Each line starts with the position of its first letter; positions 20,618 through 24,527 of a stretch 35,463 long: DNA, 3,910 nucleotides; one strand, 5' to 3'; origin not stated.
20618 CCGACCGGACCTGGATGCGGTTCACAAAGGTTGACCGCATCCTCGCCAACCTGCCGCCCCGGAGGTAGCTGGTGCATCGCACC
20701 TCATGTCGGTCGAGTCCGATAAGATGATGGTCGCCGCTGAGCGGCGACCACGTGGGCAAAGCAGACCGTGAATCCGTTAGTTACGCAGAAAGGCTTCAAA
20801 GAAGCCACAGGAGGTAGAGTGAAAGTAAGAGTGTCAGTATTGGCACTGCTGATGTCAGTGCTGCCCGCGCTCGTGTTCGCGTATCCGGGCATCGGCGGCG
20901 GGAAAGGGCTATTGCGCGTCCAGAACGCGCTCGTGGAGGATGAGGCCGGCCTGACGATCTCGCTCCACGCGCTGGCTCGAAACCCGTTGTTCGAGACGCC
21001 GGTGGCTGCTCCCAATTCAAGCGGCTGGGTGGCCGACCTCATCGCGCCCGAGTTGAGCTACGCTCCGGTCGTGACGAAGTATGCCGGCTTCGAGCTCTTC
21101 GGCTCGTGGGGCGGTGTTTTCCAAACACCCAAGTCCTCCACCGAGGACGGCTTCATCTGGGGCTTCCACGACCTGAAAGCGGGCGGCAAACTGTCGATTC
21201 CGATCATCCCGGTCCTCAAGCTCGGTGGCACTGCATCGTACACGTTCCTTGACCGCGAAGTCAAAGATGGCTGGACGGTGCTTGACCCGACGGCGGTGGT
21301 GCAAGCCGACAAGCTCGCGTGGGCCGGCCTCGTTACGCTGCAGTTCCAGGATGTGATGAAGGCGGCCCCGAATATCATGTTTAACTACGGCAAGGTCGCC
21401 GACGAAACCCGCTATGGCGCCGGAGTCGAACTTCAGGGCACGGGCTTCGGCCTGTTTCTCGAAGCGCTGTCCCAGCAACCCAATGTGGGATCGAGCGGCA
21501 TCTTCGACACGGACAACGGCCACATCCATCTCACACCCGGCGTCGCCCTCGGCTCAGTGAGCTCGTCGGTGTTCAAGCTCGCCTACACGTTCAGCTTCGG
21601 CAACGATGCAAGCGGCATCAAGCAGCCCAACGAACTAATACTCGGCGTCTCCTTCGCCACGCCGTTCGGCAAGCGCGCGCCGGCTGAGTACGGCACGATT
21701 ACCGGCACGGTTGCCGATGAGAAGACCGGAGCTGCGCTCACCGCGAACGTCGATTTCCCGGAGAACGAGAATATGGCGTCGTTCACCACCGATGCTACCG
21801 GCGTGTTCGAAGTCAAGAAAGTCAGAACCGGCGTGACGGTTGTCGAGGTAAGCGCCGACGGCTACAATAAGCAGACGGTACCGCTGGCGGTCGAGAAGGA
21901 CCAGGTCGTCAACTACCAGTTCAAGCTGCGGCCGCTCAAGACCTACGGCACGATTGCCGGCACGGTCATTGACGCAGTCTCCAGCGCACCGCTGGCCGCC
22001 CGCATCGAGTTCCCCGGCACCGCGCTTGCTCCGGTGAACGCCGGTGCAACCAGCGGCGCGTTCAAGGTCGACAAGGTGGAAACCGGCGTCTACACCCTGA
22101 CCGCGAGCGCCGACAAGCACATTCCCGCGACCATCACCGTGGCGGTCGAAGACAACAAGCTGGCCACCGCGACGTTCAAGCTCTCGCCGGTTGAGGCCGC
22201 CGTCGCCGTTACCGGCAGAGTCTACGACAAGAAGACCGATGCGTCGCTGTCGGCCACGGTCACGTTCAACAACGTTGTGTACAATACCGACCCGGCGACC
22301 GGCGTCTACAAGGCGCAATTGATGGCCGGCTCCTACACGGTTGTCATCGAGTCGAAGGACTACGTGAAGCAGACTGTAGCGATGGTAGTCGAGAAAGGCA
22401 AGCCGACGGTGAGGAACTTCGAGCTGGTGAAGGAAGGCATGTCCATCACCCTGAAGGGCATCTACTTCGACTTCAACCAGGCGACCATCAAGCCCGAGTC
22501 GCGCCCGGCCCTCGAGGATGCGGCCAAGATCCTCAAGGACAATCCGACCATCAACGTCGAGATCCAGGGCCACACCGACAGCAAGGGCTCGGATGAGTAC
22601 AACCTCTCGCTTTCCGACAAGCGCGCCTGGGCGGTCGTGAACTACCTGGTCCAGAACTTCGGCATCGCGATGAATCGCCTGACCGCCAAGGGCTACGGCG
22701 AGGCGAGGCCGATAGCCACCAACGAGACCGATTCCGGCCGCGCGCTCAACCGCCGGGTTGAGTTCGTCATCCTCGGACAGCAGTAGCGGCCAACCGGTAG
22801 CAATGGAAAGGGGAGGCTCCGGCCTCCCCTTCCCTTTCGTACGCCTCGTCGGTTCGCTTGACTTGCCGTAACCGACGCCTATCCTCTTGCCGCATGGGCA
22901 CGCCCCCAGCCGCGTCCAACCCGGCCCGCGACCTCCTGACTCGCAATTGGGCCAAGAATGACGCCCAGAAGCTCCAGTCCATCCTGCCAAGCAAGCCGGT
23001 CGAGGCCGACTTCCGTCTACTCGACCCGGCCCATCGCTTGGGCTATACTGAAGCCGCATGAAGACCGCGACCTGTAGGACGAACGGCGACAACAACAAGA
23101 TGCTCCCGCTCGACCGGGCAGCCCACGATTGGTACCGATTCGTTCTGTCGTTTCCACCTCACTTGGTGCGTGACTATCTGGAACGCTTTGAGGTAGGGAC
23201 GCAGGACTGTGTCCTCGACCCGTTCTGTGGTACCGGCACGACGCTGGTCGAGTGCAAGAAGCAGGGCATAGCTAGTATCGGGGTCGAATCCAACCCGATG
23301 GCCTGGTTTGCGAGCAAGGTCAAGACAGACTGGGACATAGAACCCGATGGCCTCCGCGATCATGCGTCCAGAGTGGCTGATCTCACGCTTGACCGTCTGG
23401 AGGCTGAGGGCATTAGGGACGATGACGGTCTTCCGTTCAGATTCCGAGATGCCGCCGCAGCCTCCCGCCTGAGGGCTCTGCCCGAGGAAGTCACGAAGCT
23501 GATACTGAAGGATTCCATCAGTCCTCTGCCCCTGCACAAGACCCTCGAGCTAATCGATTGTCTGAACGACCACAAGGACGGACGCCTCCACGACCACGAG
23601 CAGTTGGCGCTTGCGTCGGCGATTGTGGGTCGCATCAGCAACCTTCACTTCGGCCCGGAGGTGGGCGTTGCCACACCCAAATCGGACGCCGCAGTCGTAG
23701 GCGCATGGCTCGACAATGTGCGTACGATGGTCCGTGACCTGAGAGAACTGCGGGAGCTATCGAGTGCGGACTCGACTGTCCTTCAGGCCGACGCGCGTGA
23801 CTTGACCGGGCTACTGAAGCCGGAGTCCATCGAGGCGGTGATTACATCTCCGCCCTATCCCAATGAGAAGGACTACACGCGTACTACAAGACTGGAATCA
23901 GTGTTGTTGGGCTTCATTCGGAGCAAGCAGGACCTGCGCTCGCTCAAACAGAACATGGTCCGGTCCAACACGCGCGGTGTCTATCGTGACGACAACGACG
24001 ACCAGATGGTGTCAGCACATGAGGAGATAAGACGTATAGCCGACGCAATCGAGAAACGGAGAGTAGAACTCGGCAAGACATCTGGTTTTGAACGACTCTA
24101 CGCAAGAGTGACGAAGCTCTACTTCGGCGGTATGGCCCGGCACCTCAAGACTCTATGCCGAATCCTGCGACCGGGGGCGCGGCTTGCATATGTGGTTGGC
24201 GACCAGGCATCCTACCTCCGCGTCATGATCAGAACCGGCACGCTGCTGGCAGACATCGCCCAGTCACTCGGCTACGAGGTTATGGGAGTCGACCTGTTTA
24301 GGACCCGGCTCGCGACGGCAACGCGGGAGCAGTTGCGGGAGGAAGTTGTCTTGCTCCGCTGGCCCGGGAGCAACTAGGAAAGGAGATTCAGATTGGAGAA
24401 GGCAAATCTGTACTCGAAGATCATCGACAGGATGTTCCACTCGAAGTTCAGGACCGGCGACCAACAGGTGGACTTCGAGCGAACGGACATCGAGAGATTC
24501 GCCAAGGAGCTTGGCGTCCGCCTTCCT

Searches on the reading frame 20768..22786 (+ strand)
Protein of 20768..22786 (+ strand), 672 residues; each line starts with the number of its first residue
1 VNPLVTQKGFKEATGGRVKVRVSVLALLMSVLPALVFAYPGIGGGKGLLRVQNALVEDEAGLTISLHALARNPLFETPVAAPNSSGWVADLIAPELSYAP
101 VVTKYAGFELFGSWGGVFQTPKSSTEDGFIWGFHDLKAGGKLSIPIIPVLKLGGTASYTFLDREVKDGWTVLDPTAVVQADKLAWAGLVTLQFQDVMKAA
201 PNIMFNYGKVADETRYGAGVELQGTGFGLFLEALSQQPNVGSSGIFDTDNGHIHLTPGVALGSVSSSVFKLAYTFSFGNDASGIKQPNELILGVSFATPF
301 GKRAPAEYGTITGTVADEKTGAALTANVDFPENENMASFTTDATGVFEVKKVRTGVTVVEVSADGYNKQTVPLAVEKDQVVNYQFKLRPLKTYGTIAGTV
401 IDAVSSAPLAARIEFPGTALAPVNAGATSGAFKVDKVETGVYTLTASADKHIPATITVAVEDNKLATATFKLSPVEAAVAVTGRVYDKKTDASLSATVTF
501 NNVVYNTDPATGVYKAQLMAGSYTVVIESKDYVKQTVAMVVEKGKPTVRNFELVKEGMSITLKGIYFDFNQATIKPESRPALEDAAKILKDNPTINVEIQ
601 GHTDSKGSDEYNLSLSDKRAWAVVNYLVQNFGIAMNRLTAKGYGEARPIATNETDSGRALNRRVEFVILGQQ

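Call 16: search_protein_families(library=pfam, proteins=[window:20768-22786:+], max_evalue=0.01)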
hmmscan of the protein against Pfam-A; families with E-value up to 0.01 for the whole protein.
window:20768-22786:+ (672 aa): 8 families
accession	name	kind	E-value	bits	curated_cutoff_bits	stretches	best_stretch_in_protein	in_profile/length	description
PF00691.25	OmpA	-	2.8e-25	88.9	27.2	1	566-662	1-98/98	OmpA family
PF13620.12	CarboxypepD_reg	-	6.5e-21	74.9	32.3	3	310-387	1-81/82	Carboxypeptidase regulatory-like domain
PF13715.12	CarbopepD_reg_2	-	5.5e-14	52.4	32.2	1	311-388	1-77/88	CarboxypepD_reg-like domain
PF05359.17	DUF748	-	0.00031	19.4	50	1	559-606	875-922/1037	Domain of Unknown Function (DUF748)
PF08308.17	PEGA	-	0.0007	19.9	20.8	0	497-555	14-69/71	PEGA domain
PF09430.16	EMC7_beta-sandw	-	0.001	19.7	26.6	0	428-468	27-67/122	ER membrane protein complex subunit 7, beta-sandwich domain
PF00565.23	SNase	-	0.0027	18.6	21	0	510-570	26-83/107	Staphylococcal nuclease homologue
PF14686.12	fn3_3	-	0.0034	17.5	24.4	0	428-463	33-70/75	Polysaccharide lyase family 4, domain II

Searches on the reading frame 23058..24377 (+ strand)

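Call 16: search_protein_families(library=pfam, proteins=[window:23058-24377:+], max_evalue=0.01)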
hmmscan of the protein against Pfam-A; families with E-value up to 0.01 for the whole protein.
window:23058-24377:+ (439 aa): 3 families
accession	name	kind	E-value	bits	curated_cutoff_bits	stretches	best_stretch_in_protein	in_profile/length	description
PF01555.25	N6_N4_Mtase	-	1.4e-10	42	26.7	1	31-80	165-213/221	DNA methylase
PF01170.24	UPF0020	-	5.3e-06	26.7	22.3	1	46-71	26-51/197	RMKL-like, methyltransferase domain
PF13649.12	Methyltransf_25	-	5.2e-05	24.3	27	0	393-425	8-41/97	Methyltransferase domain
